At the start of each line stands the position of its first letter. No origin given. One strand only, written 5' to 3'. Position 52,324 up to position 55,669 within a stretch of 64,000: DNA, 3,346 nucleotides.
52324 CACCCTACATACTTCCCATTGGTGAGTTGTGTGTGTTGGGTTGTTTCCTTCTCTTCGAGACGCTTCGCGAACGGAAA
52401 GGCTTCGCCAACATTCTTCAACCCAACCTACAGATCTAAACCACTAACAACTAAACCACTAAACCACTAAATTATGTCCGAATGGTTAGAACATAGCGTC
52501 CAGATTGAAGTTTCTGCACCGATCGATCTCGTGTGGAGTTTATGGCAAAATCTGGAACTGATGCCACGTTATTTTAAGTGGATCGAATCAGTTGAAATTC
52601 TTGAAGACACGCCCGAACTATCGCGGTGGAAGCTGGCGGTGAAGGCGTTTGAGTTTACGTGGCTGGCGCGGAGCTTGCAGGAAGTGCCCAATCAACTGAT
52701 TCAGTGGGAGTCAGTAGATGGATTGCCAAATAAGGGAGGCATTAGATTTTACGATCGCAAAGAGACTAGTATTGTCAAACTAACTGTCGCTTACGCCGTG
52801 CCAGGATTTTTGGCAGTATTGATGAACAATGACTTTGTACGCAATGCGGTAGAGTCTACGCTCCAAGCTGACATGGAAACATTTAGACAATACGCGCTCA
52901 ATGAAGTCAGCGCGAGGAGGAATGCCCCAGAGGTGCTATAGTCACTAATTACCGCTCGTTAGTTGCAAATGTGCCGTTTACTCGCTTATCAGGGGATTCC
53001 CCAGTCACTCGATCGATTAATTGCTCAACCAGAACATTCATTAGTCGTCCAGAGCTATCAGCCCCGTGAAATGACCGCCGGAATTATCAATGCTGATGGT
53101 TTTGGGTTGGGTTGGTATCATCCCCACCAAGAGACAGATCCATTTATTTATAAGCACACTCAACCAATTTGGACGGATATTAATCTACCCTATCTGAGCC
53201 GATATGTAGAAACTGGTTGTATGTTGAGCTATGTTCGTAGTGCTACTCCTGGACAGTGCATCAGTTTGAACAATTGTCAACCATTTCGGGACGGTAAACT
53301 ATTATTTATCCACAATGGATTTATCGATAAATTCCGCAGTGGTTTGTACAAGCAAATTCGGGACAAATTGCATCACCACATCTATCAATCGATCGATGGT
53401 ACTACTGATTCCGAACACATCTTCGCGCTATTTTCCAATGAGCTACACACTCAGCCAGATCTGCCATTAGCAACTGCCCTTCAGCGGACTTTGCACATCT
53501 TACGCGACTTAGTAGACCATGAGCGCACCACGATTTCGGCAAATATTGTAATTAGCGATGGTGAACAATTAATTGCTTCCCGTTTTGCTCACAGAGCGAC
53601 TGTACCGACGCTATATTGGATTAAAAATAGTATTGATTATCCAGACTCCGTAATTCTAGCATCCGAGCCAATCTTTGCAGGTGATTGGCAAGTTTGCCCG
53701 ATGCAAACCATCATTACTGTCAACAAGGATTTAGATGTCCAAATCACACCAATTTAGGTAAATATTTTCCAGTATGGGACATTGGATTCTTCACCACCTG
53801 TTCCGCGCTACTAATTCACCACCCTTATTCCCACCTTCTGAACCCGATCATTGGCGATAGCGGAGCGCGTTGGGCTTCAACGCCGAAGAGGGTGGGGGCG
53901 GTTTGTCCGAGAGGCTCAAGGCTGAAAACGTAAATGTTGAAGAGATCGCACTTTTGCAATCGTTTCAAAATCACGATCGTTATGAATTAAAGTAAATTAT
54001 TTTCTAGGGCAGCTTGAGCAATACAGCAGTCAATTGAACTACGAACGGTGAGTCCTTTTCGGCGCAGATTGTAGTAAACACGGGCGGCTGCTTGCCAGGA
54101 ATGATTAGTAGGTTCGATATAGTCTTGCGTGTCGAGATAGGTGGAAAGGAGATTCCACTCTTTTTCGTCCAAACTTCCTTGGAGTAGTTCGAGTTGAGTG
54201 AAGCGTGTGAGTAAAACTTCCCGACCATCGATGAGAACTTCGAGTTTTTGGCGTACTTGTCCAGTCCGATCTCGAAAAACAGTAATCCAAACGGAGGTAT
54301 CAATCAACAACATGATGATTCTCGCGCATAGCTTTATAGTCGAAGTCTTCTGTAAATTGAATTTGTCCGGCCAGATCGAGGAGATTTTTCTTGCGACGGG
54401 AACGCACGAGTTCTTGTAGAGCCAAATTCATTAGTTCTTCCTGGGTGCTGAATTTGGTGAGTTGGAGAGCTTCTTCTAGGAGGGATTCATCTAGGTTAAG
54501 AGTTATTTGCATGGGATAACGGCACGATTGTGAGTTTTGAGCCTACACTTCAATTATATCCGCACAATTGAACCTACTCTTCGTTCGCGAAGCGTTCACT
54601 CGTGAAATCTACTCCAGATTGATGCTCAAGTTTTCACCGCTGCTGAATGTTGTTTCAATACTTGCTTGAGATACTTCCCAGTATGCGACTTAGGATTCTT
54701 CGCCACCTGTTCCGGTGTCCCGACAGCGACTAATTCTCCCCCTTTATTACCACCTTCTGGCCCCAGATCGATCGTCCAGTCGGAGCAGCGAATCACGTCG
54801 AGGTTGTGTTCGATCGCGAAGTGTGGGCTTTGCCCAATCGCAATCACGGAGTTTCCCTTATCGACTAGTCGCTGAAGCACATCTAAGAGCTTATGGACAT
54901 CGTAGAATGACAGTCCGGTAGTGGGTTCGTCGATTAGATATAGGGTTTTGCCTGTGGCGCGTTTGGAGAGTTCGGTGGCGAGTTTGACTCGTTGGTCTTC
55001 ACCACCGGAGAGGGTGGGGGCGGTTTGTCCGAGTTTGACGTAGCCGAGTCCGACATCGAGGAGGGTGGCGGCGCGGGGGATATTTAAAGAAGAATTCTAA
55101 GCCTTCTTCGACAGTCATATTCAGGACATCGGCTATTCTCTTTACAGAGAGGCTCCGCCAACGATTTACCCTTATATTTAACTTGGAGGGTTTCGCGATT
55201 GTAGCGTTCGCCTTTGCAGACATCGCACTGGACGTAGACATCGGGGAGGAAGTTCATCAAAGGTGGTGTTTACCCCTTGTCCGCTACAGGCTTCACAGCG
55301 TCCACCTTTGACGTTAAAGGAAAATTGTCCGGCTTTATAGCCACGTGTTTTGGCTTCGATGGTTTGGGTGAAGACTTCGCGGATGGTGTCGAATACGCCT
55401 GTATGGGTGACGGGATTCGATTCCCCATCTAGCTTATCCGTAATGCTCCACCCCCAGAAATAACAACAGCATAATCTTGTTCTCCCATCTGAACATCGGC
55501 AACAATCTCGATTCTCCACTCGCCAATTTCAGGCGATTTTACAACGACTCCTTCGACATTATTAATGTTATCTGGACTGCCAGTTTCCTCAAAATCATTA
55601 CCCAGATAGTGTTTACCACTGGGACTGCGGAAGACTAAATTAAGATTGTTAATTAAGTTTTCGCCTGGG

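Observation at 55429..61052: AT-rich three-gene cassette: cytoplasmic triple-GAF histidine kinase, stand-alone receiver and intracellular S8 protease with a large unknown N-terminal region; candidate phosphorelay-gated protease system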

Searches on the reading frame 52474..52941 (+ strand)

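Call 18: search_protein_families(library=pfam, proteins=[window:52474-52941:+], max_evalue=0.001)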
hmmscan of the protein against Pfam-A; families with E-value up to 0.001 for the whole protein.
window:52474-52941:+ (155 aa): 2 families
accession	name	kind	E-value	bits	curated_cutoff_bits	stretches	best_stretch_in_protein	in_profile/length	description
PF03364.25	Polyketide_cyc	-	1.4e-17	64.6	23.4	1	13-134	1-125/126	Polyketide cyclase / dehydrase and lipid transport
PF10604.15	Polyketide_cyc2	-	7.1e-09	36.5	27.4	1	8-140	5-140/142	Polyketide cyclase / dehydrase and lipid transport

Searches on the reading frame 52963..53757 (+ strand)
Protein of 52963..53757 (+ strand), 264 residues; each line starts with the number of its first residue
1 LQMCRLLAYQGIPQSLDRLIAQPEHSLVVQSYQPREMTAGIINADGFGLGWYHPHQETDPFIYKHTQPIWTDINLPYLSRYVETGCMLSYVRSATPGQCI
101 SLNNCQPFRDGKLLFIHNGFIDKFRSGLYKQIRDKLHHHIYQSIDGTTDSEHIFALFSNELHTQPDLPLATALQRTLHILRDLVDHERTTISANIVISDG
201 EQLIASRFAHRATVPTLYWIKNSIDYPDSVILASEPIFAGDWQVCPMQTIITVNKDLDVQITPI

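Call 18: search_protein_families(library=pfam, proteins=[window:52963-53757:+], max_evalue=0.001)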
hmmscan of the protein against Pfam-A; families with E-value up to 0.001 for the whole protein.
window:52963-53757:+ (264 aa): 2 families
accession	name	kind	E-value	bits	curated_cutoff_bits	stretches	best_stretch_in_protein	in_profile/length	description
PF13230.11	GATase_4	-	1.9e-13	50.4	23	1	27-207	17-186/272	Glutamine amidotransferases class-II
PF13522.11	GATase_6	-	3e-08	34.2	27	1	82-158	8-78/130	Glutamine amidotransferase domain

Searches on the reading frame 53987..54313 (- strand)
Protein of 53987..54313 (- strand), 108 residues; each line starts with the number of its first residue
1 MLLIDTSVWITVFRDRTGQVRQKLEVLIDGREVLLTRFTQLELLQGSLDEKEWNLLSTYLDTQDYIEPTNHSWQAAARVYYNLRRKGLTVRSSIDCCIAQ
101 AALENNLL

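Call 18: search_protein_families(library=pfam, proteins=[window:53987-54313:-], max_evalue=0.001)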
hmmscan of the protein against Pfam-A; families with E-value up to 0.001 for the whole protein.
window:53987-54313:- (108 aa): 1 family
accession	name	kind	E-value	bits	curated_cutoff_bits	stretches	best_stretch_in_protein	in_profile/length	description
PF01850.27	PIN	-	8.2e-08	33.3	23.6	1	3-107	2-105/120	PIN domain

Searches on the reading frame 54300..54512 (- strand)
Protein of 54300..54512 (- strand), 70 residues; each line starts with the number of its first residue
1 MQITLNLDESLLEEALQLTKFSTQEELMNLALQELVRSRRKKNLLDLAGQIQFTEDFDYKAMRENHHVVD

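Call 18: search_protein_families(library=pfam, proteins=[window:54300-54512:-], max_evalue=0.001)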
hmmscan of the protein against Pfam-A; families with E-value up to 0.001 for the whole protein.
window:54300-54512:- (70 aa): 1 family
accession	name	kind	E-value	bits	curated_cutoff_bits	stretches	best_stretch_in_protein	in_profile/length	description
PF09957.15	VapB_antitoxin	-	4.8e-16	58.8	23.4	1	1-47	1-47/47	Bacterial antitoxin of type II TA system, VapB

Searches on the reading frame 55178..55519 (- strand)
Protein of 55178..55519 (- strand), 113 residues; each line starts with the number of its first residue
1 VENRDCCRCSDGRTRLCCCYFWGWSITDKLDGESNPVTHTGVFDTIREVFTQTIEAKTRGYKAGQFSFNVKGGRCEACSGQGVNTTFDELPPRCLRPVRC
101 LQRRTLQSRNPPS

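Call 18: search_protein_families(library=pfam, proteins=[window:55178-55519:-], max_evalue=0.001)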
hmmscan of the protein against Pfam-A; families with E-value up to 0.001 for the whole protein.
window:55178-55519:- (113 aa): 0 families
